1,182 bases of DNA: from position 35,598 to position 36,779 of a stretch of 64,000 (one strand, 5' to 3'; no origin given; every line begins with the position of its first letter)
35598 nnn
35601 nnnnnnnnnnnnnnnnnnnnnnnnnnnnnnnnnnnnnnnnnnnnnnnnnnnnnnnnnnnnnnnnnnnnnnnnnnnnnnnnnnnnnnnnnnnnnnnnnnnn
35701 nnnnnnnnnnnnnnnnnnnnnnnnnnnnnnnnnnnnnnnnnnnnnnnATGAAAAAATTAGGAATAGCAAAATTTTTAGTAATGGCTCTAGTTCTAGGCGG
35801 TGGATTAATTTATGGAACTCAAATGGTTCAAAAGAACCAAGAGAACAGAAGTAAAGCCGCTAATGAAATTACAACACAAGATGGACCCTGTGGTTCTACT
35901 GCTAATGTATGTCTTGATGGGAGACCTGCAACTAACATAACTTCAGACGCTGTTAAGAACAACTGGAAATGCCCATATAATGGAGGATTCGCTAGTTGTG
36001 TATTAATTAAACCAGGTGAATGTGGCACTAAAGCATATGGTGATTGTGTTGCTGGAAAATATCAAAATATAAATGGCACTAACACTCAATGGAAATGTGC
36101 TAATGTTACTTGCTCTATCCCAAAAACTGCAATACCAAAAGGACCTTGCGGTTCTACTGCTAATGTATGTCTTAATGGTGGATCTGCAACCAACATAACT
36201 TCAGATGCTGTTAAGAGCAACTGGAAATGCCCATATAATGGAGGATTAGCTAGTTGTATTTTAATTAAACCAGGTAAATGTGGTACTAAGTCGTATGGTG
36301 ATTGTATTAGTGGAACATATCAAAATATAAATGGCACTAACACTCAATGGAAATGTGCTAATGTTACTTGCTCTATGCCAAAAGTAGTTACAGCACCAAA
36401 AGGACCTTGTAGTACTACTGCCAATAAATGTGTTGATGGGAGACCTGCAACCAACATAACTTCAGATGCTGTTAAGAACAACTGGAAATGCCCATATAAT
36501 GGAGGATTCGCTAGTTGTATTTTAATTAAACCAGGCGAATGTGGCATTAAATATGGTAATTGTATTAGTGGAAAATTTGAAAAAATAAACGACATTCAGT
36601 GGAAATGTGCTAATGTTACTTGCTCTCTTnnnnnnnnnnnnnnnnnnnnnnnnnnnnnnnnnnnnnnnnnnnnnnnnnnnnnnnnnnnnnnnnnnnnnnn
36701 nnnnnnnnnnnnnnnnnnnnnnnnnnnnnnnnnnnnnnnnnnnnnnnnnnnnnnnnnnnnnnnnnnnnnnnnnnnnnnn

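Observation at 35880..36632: Paralog D consists of three ~260-bp tandem repeats (~87 aa each, 10 Cys per unit)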

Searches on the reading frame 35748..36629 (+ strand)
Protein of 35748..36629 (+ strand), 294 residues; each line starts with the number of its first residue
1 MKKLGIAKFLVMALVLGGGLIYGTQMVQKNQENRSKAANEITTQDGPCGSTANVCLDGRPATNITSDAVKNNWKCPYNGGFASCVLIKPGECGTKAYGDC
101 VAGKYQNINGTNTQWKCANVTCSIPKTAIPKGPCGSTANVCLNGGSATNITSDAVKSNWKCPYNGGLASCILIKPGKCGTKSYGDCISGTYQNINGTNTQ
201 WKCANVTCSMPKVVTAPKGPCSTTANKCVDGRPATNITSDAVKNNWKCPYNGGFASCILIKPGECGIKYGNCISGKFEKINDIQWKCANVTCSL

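Call 7: search_protein_families(library=pfam, proteins=[window:35748-36629:+], max_evalue=1)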
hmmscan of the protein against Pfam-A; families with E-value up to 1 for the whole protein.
window:35748-36629:+ (294 aa): 2 families
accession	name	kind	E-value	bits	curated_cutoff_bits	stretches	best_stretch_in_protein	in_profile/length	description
PF10497.14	zf-4CXXC_R1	-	0.0039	17.8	22.7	1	48-87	32-71/99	Zinc-finger domain of monoamine-oxidase A repressor R1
PF11438.13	N36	-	0.86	9.9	25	0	199-205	15-21/35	36-mer N-terminal peptide of the N protein (N36)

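Call 8: search_protein_families(library=ncbifam, proteins=[window:35748-36629:+], max_evalue=1)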
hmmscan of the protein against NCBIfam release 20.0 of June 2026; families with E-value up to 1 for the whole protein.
window:35748-36629:+ (294 aa): 0 families

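Call 11: find_homologous_proteins(query=window:35748-36629:+, max_evalue=0.001)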
Query window:35748-36629:+ (294 aa): 32 proteins with E <= 0.001 among 1506 candidates.
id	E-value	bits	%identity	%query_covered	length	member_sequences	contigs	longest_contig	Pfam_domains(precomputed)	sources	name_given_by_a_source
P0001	3.5e-198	675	100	100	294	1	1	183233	-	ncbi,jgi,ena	ncbi:MAG: hypothetical protein WCG91_00790 [Candidatus Shapirobacteria bacterium]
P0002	8.7e-18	83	32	84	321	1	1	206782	-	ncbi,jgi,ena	ncbi:MAG: hypothetical protein WCG91_00775 [Candidatus Shapirobacteria bacterium]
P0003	1.2e-13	69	35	72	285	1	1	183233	-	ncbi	ncbi:MAG: hypothetical protein WCG91_00785 [Candidatus Shapirobacteria bacterium]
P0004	5.9e-11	60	86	13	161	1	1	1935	-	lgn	-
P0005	1.7e-10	59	36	55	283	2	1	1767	-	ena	-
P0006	1.1e-9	56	58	25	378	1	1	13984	-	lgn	-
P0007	2.4e-9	55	74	15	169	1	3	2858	-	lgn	-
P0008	2.5e-9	55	89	12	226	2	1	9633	-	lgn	-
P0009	3.0e-9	55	89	12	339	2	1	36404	-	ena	-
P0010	3.8e-9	54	62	20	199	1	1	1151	-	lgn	-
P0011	1.6e-8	52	92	12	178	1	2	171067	-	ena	-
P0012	3.0e-8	51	91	12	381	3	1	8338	-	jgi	-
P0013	3.9e-8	51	69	18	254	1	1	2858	-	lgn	-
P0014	5.3e-8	50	32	85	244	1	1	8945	-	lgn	-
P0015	6.8e-8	50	45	34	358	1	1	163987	-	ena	-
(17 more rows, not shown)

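Call 12: find_encoding_contigs(protein=window:35748-36629:+, flank=10000, max_places=10)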
Protein window:35748-36629:+ (294 aa): 1 contig read that carries it; 1 place shown.
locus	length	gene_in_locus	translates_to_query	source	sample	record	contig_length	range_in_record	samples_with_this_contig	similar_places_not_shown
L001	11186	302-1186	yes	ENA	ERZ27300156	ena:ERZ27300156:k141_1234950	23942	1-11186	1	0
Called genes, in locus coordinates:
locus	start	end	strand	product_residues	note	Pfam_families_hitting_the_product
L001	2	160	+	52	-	?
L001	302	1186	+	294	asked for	-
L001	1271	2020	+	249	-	PF02673:BacA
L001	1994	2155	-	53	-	-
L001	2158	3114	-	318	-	PF03104:DNA_pol_B_exo1, PF13482:RNase_H_2, PF10108:DNA_pol_B_exo2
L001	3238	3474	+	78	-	-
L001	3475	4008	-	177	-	PF09900:DUF2127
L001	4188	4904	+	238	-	-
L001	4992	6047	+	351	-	PF00154:RecA_N, PF06745:ATPase (weak), PF08423:Rad51, PF27531:MT3502_N, PF21096:RecA_C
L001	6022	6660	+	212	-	PF21982:RecX_HTH1 (faint), PF21981:RecX_HTH3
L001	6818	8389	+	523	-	PF12072:RNase_Y_N, PF01966:HD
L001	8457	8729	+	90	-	PF00216:Bac_DNA_binding, PF18291:HU-HIG (weak), PF18175:HU-CCDC81_bac_2 (weak)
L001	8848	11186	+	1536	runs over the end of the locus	PF16655:PhoD_N (faint), PF16656:Pur_ac_phosph_N, PF25059:FN3_DSCAM-DSCAML_C (faint)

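Call 17: find_related_loci(query=window:35748-36629:+, collection=genome_contigs, flank=6000)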
Query window:35748-36629:+ (294 aa) in genome_contigs; peptide patterns used: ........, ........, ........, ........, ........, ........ (x = any residue, [..] = any of these).
27 stretches matched a pattern; 4 encode a relative of the query (tblastn E <= 1e-3); 4 distinct loci.
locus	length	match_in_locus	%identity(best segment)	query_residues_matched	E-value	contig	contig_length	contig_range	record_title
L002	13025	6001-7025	94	4-144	5e-16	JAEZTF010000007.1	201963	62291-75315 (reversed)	MAG: Candidatus Parcubacteria bacterium isolate OH_PDB_36 k127_810633, whole genome shotgun sequence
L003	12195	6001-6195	53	3-76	6e-16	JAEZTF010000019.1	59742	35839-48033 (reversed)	MAG: Candidatus Parcubacteria bacterium isolate OH_PDB_36 k127_1144911, whole genome shotgun sequence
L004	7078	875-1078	43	8-69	2e-10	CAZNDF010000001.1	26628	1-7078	MAG TPA_asm: uncultured Gammaproteobacteria bacterium isolate SRP192927_co2_67 genome assembly, contig: NODE_2500_length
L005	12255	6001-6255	38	8-75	2e-9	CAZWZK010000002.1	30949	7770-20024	MAG TPA_asm: uncultured Gammaproteobacteria bacterium isolate SRP294416_co1_742 genome assembly, contig: NODE_2537_lengt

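Call 33: predict_structure(protein=window:35748-36629:+)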
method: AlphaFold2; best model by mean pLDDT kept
length: 294 residues; sequences in the alignment: 1
mean_pLDDT: 40.0   pTM: 0.20
mean pLDDT of the five models: 40.0, 38.9, 35.7, 32.5, 30.4
residues with pLDDT >= 90: 0; 70-90: 0; 50-70: 61; < 50: 233
segments of 3 or more residues with pLDDT < 50: 1-5, 17-89, 95-101, 107-115, 119-170, 172-176, 181-186, 193-201, 207-257, 259-262, 269-272, 281-285
pLDDT, mean of each block of 10 residues (from residue 1): 47 47 42 32 27 33 36 31 45 46 51 48 32 28 34 32 34 49 46 46 47 26 29 35 32 40 51 55 52 49
secondary structure, 60 per line:
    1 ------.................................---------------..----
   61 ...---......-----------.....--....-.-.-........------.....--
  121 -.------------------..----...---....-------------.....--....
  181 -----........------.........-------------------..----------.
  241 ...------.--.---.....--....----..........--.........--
elements in order: H7-39 H67-72 E84-88 E91-94 E100-107 E114-118 H153-156 E170-174 E177-180 E186-193 E200-208 H240-243 E257-261 E264-267 E272-281 E284-292

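Call 39: find_related_loci(query=window:35859-36629:+, collection=metagenome_contigs, flank=5000)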
Query window:35859-36629:+ (257 aa) in metagenome_contigs; peptide patterns used: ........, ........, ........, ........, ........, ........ (x = any residue, [..] = any of these).
81 stretches matched a pattern, but none encodes a relative of the query by tblastn (E <= 1e-3).

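Call 73: search_protein_families(library=pfam, proteins=[L002:4585-6279:+, L002:8349-10247:+, L002:6873-7220:+, L004:848-1183:+], max_evalue=1)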
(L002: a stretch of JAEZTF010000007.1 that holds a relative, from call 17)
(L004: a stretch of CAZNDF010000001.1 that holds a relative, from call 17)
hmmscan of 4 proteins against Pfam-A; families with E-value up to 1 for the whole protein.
L002:4585-6279:+ (565 aa): 4 families
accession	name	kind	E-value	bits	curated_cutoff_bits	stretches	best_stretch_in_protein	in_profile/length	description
PF00963.24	Cohesin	-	5.8e-08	33.5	24.1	1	313-415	5-109/139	Cohesin domain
PF02368.24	Big_2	-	6e-08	33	22.8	1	66-129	14-76/79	Bacterial Ig-like domain (group 2)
PF05862.16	IceA2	-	0.014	15.7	25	0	86-109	17-40/59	Helicobacter pylori IceA2 protein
PF25354.1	Ig_NUP210_16th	-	0.027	14.4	27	1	64-116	8-59/72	NUP210-like, Ig-like domain 16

L002:8349-10247:+ (633 aa): 1 family
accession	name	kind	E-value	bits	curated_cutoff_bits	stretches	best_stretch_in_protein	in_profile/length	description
PF00404.24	Dockerin_1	-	1.9e-06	28.4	22.9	1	577-627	1-56/57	Dockerin type I domain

L002:6873-7220:+ (116 aa): 3 families
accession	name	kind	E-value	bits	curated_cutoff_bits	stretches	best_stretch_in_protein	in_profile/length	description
PF10140.15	YukC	-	0.018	14.4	27.4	1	8-61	184-238/357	WXG100 protein secretion system (Wss), protein YukC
PF08032.17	SpoU_sub_bind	-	0.08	13.7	22.8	1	34-73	1-41/76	RNA 2'-O ribose methyltransferase substrate binding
PF01336.31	tRNA_anti-codon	-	0.084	13.3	27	1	92-114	13-35/75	OB-fold nucleic acid binding domain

L004:848-1183:+ (111 aa): 1 family
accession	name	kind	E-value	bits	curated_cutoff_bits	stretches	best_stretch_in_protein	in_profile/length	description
PF05680.17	ATP-synt_E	-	0.11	13.1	22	1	16-53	16-52/83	ATP synthase E chain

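Call 74: search_protein_families(library=ncbifam, proteins=[L002:4585-6279:+, L002:8349-10247:+, L002:6873-7220:+, L004:848-1183:+], max_evalue=1)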
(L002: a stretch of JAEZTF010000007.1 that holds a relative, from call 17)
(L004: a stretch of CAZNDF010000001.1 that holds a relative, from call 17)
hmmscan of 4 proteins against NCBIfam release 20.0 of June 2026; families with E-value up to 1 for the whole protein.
L002:4585-6279:+ (565 aa): 2 families
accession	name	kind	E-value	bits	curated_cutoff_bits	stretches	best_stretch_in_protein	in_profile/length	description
NF053514.2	JUQZ_fam_ocin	equivalog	0.0021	18.3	40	1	15-116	8-89/107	BLB8/JUQZ-1 family protein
NF002734.0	PRK02654.1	equivalog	0.01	14.7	324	1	86-119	204-237/384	membrane protein insertase YidC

L002:8349-10247:+ (633 aa): 0 families

L002:6873-7220:+ (116 aa): 2 families
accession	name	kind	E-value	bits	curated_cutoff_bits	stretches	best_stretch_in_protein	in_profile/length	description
NF009420.1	PRK12785.1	equivalog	0.029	14.1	197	1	9-89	12-91/161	flagellar basal body-associated protein FliL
TIGR03926.1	T7_EssB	equivalog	0.094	11.6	229.75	1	11-61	207-258/377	type VII secretion protein EssB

L004:848-1183:+ (111 aa): 0 families
